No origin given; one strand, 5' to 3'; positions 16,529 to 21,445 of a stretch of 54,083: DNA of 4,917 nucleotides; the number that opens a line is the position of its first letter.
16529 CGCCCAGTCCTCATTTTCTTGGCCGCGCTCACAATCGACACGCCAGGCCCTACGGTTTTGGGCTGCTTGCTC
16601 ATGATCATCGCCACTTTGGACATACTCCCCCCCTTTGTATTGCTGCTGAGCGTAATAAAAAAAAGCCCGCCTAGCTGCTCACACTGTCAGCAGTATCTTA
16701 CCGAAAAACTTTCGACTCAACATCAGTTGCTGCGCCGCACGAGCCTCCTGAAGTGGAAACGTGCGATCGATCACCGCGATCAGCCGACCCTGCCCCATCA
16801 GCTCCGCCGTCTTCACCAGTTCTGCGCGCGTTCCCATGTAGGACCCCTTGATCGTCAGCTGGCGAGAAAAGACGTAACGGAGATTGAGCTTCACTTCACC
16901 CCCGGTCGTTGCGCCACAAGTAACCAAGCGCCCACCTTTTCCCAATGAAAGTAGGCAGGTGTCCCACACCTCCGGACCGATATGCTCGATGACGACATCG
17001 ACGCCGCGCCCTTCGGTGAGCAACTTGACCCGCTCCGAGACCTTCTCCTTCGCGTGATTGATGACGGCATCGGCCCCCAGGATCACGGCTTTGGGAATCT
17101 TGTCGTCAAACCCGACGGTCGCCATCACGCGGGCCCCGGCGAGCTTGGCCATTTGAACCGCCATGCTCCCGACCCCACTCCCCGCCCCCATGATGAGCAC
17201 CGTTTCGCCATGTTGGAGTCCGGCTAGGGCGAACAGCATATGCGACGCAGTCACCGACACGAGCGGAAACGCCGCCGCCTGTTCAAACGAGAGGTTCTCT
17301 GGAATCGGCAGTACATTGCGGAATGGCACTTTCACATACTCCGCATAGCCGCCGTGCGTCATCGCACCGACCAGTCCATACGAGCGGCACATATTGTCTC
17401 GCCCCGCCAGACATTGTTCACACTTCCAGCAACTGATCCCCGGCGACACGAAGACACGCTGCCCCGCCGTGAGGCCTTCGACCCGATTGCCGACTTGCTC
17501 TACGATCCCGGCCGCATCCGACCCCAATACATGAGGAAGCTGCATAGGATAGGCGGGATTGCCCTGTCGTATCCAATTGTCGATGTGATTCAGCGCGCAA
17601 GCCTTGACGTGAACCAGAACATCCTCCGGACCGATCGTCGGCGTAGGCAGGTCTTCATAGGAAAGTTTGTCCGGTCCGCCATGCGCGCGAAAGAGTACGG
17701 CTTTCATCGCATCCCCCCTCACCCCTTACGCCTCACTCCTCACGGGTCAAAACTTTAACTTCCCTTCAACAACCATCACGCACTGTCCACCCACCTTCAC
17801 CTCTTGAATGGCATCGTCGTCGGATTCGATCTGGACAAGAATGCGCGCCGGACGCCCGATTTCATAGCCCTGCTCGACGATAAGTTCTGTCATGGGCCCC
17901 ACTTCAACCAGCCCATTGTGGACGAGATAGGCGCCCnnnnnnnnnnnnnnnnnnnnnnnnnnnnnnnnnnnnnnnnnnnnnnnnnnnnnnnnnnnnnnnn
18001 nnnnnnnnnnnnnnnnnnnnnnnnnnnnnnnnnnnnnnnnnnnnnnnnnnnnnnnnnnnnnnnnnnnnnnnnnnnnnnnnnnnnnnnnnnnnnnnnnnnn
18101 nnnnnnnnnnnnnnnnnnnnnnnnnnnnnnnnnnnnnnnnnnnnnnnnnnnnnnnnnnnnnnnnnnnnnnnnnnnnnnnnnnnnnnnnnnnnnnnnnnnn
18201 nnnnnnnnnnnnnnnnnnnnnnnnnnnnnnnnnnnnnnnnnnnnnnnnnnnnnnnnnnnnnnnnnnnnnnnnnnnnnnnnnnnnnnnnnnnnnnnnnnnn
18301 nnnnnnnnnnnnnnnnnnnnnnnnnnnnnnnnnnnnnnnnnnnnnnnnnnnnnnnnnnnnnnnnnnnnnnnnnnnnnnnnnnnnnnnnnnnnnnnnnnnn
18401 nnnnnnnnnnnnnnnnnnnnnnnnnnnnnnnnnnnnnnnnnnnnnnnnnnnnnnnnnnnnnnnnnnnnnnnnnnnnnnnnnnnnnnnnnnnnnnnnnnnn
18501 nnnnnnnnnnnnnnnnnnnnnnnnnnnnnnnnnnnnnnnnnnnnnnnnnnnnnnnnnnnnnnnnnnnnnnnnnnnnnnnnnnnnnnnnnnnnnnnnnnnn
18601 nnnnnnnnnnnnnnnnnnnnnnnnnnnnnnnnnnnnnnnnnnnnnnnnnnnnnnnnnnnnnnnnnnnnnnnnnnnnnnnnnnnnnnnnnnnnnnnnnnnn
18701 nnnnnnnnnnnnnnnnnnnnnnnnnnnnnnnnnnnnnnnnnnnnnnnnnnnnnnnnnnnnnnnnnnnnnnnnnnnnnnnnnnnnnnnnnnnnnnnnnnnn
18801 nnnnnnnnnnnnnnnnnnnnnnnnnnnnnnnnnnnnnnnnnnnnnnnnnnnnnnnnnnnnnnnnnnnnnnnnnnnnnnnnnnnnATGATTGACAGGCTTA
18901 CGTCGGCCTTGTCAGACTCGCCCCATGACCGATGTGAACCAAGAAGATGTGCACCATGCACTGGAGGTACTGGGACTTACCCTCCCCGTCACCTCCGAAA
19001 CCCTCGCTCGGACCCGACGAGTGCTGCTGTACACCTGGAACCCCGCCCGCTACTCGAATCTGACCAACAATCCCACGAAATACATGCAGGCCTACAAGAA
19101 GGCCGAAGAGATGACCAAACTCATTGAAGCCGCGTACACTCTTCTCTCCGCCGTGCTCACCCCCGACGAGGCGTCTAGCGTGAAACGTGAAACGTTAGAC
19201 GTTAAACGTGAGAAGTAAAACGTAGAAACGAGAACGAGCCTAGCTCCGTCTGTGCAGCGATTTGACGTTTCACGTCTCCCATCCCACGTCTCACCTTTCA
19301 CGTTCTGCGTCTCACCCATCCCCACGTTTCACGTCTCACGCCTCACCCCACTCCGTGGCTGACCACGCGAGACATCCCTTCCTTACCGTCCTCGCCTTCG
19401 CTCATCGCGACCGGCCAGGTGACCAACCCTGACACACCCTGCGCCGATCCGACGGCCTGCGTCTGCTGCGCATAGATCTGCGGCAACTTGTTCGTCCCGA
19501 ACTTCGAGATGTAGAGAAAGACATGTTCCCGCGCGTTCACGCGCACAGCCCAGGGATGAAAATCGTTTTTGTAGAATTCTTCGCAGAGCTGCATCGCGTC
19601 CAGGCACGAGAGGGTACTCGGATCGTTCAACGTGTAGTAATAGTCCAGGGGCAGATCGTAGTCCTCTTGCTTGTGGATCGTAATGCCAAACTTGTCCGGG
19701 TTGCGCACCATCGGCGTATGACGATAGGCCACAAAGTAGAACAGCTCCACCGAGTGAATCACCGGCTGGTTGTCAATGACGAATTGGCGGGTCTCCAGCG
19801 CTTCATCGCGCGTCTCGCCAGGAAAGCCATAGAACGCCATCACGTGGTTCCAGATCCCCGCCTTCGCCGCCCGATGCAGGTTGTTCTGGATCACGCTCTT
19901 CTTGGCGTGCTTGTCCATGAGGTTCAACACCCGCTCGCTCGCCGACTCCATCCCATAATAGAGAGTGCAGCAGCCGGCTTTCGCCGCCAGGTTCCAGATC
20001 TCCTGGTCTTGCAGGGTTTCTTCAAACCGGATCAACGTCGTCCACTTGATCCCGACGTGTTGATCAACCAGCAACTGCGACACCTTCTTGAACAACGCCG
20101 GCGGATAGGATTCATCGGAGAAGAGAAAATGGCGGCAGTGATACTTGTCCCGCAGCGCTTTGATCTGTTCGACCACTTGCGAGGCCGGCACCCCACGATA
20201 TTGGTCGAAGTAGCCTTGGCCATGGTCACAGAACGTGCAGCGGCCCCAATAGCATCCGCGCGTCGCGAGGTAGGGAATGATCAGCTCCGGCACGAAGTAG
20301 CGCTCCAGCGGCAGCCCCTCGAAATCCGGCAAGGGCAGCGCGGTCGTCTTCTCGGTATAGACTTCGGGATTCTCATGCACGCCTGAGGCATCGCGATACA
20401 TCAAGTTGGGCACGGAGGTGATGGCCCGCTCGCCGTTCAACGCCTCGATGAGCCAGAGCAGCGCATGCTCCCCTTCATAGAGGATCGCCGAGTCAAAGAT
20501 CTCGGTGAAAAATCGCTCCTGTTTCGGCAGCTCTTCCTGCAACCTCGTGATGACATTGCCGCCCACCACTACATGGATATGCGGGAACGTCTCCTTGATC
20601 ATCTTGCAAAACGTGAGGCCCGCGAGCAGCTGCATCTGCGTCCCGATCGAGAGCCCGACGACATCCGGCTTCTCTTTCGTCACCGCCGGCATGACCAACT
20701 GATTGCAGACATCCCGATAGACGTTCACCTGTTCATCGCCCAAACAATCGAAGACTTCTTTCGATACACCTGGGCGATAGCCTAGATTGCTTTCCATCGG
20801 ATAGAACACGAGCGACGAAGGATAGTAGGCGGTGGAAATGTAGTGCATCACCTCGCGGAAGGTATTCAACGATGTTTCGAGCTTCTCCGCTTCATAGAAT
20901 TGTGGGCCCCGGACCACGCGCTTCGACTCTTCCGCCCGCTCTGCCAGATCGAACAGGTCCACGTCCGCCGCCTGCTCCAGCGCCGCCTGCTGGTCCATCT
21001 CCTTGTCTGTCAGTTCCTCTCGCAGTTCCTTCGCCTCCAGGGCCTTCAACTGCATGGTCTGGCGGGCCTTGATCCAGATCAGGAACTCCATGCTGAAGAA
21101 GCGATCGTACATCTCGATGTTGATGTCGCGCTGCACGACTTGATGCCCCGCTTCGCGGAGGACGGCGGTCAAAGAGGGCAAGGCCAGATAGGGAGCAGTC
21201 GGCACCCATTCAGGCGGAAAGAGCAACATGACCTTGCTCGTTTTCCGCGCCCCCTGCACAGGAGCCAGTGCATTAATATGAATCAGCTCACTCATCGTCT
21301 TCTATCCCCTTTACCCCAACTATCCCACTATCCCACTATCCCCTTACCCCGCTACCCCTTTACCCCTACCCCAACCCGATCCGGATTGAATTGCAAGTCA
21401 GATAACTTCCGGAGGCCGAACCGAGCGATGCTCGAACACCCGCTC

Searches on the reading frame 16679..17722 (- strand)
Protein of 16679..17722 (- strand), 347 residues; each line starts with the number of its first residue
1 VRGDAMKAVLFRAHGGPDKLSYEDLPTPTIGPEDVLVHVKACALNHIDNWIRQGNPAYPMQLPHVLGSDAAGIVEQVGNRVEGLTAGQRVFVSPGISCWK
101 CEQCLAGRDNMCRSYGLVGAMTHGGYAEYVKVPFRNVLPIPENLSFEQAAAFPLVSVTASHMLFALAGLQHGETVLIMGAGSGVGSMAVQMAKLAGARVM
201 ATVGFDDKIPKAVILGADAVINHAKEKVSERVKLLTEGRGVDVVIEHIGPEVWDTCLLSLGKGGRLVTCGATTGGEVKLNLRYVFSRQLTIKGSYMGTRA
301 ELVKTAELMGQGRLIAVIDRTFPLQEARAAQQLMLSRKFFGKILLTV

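Call 11: search_protein_families(library=pfam, proteins=[window:16679-17722:-], max_evalue=0.01)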
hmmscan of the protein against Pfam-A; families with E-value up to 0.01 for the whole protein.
window:16679-17722:- (347 aa): 3 families
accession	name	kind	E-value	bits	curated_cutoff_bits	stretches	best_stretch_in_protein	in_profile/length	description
PF00107.32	ADH_zinc_N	-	5e-33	114.2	31.8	1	183-308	1-126/129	Zinc-binding dehydrogenase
PF08240.17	ADH_N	-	2.4e-29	102.1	23.5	1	31-142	1-104/104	Alcohol dehydrogenase GroES-like domain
PF13602.12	ADH_zinc_N_2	-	7e-18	66.3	27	1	215-345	1-134/134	Zinc-binding dehydrogenase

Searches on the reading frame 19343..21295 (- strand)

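Call 10: search_protein_families(library=pfam, proteins=[window:19343-21295:-], max_evalue=0.01)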
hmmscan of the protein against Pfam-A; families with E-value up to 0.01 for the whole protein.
window:19343-21295:- (650 aa): 2 families
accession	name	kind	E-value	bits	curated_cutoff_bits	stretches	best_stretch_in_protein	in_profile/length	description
PF04055.27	Radical_SAM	-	9.9e-16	58.8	29.5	1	344-506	3-166/166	Radical SAM superfamily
PF02310.24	B12-binding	-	2e-09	37.7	32.1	1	199-279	41-117/121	B12 binding domain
